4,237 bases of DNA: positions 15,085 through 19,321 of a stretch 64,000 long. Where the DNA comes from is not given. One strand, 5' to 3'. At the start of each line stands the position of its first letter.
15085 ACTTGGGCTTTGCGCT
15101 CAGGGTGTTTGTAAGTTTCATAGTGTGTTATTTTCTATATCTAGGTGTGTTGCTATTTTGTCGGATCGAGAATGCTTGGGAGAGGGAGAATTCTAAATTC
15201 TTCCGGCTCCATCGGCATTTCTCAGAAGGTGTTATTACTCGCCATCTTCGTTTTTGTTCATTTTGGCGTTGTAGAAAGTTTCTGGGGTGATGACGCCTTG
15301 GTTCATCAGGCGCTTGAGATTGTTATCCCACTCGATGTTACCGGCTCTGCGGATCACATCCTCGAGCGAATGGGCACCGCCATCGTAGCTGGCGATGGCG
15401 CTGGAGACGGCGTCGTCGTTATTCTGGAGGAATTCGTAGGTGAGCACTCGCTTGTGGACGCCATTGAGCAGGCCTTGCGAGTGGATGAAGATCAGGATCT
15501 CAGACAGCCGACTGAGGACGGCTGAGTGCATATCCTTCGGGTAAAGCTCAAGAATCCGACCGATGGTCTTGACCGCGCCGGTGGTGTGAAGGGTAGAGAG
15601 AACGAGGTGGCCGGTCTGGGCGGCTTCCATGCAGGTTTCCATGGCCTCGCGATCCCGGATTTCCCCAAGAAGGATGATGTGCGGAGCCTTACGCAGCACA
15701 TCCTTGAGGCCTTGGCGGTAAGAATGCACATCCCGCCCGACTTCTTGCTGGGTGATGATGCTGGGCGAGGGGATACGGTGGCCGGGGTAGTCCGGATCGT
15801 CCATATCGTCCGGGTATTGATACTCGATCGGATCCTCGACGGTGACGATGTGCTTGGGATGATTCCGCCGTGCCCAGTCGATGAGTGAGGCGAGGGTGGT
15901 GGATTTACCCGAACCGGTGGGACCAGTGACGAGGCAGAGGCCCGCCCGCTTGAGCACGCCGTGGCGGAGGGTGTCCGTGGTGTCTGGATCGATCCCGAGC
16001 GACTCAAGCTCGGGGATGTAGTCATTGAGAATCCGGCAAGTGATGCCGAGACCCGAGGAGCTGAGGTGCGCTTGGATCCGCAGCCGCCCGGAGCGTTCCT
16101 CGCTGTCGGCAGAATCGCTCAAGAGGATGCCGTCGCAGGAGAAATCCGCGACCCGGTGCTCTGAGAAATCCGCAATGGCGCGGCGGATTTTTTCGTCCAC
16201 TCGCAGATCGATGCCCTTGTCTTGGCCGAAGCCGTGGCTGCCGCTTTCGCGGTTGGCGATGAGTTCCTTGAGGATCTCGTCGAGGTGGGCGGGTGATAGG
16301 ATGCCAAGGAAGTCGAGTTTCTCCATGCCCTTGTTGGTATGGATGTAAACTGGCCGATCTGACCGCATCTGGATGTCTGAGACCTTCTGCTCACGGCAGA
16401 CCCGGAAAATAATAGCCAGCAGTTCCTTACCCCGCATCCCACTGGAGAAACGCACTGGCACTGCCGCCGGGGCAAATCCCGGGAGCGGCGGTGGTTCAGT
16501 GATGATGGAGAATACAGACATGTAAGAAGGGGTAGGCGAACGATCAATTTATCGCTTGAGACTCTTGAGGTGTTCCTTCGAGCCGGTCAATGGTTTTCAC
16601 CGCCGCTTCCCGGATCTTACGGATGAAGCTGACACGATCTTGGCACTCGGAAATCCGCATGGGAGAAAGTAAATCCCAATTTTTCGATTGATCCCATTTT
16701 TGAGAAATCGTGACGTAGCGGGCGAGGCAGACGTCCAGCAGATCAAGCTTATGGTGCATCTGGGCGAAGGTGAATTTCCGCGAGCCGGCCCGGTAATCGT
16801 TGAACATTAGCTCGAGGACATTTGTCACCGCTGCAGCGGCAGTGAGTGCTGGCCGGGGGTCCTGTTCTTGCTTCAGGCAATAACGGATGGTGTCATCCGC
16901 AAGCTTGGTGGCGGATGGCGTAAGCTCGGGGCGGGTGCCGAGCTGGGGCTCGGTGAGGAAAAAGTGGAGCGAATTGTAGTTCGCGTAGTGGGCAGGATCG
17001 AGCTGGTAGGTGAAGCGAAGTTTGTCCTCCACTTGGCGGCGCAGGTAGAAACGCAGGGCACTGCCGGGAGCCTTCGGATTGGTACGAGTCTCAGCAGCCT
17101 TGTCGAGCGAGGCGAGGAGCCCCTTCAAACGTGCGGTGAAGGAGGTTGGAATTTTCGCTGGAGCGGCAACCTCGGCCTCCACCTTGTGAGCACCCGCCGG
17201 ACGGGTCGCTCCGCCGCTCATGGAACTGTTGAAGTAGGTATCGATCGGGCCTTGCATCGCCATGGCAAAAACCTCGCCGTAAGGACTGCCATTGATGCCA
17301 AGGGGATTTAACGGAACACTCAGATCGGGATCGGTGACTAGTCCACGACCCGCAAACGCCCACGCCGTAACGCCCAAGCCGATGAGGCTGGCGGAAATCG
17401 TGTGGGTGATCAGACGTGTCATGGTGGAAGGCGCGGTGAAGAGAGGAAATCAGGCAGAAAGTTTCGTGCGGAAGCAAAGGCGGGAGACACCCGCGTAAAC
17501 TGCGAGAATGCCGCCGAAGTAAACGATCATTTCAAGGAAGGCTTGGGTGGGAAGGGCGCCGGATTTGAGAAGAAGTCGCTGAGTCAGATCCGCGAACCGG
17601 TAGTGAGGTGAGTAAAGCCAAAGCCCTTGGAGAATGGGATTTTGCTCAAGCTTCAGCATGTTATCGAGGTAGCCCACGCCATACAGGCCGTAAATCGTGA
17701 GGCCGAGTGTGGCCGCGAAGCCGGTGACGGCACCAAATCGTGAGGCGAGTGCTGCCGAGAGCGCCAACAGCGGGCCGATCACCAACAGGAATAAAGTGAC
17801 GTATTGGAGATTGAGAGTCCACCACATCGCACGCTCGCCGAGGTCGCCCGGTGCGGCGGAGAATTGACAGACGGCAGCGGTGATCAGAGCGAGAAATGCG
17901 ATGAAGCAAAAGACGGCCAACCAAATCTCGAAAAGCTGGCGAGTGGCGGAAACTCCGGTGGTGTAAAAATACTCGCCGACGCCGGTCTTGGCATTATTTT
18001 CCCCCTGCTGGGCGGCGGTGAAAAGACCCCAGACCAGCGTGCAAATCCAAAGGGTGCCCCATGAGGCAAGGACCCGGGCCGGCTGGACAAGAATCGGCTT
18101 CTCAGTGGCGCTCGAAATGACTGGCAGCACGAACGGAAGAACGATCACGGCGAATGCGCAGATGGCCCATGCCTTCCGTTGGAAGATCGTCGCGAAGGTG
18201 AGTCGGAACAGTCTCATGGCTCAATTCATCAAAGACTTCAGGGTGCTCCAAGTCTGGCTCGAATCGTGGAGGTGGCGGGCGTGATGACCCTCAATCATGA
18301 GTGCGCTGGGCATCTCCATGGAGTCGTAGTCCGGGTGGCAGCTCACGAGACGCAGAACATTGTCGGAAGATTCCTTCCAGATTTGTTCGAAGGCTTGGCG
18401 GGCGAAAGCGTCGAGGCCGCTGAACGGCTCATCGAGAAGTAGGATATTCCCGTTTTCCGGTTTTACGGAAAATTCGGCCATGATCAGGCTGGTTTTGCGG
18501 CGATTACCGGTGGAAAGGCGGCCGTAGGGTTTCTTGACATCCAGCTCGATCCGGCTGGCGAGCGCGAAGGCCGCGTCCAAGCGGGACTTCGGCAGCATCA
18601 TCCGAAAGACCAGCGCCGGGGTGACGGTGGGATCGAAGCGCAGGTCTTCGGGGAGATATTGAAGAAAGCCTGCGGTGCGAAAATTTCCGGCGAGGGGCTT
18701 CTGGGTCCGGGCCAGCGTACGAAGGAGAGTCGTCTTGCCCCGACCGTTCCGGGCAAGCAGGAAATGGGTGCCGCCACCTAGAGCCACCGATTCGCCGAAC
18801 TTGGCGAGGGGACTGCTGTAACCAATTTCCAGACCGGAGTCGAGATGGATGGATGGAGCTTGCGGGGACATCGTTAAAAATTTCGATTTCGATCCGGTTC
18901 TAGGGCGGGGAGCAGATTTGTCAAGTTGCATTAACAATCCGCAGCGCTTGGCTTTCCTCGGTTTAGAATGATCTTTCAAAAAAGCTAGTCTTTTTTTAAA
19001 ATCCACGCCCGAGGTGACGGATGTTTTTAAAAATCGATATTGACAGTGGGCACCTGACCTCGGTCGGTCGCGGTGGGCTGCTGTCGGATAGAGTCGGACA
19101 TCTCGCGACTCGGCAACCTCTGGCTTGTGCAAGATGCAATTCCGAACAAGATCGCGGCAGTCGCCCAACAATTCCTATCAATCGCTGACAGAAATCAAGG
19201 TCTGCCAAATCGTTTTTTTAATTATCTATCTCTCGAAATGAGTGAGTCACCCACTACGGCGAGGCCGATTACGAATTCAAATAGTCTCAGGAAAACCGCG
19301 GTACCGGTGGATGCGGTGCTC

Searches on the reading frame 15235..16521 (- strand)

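Call 65: search_protein_families(library=pfam, proteins=[window:15235-16521:-], max_evalue=0.0001)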
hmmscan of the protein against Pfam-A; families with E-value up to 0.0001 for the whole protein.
window:15235-16521:- (428 aa): 3 families
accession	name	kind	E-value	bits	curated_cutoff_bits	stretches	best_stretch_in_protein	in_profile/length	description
PF00437.27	T2SSE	-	4.1e-41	141.3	24.9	1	146-353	93-279/370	Type II/IV secretion system protein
PF13401.12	AAA_22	-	2.7e-05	24.9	27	1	192-229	4-40/130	AAA domain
PF25199.1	nSTAND_NTPase5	-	8.3e-05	22.9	34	0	181-292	28-136/145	Novel STAND NTPase 5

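Call 67: search_protein_families(library=ncbifam, proteins=[window:15235-16521:-], max_evalue=0.001)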
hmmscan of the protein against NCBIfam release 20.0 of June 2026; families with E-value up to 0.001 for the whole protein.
window:15235-16521:- (428 aa): 17 families
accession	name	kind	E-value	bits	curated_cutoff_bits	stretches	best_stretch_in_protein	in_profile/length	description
TIGR01420.1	pilT_fam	subfamily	4.3e-73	246.5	319.1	1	139-422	72-340/343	PilT/PilU family type 4a pilus ATPase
TIGR02525.1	plasmid_TraJ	equivalog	2.3e-49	168.3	368.3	1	155-393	115-341/372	plasmid transfer ATPase TraJ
NF041000.1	ATPase_ComGA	equivalog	7.1e-34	117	300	2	266-351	185-264/267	competence type IV pilus ATPase ComGA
TIGR02533.1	type_II_gspE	equivalog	2.1e-33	115.7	630.25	1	156-326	204-359/486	type II secretion system ATPase GspE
NF007755.0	PRK10436.1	equivalog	1.1e-32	113.4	617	1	130-326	157-335/465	type II secretion system protein GspE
TIGR02538.1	type_IV_pilB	equivalog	1.5e-30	106.3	675.65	1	147-326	268-432/564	type IV-A pilus assembly ATPase PilB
TIGR02524.1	dot_icm_DotB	equivalog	4.2e-28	98.6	463.3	1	157-374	102-308/358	Dot/Icm type IV secretion system ATPase DotB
NF053534.1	T4PilAsmATPsTfpB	equivalog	1.3e-26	93.2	850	1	169-326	312-452/584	type IV pilus assembly ATPase TfpB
NF058587.1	archaellum_moto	equivalog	7.1e-15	54.7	550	1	197-336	279-405/527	archaellum flagellar ATPase motor FlaI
TIGR02788.1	VirB11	equivalog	1.2e-11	44.3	249.95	1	172-336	124-275/308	P-type DNA transfer ATPase VirB11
TIGR03819.1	heli_sec_ATPase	hypoth_equivalog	2e-10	40.4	373.15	1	155-322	137-296/340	TadA family conjugal transfer-associated ATPase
TIGR02782.1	TrbB_P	equivalog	8.1e-10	38.5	304.55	1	181-330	125-259/303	P-type conjugative transfer ATPase TrbB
NF053672.1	bindosome_BasE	exception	8e-09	34.7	1000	1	196-332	273-397/512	bindosome assembly system ATPase subunit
NF010425.0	PRK13851.1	equivalog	2.6e-07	29.9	461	1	185-335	155-292/344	type IV secretion system protein VirB11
NF010469.0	PRK13894.1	subfamily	5.3e-07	29.3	508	0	270-328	211-269/320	conjugal transfer ATPase TrbB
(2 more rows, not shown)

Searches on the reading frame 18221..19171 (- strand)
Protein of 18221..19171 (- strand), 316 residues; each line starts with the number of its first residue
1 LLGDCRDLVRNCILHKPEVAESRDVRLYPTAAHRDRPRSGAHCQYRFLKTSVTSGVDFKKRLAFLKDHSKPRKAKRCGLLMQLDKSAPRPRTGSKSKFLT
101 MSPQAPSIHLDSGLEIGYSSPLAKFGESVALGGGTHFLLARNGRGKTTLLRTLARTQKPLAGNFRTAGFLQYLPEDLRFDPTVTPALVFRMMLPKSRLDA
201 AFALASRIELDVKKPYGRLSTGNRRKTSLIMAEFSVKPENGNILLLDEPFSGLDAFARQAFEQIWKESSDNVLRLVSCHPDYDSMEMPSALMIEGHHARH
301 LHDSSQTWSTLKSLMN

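Call 66: search_protein_families(library=pfam, proteins=[window:18221-19171:-], max_evalue=0.0001)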
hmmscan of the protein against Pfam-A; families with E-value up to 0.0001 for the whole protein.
window:18221-19171:- (316 aa): 1 family
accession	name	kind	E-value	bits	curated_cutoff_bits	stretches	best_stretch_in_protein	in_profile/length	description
PF00005.33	ABC_tran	-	6.7e-08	33.7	25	1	134-250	12-136/137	ABC transporter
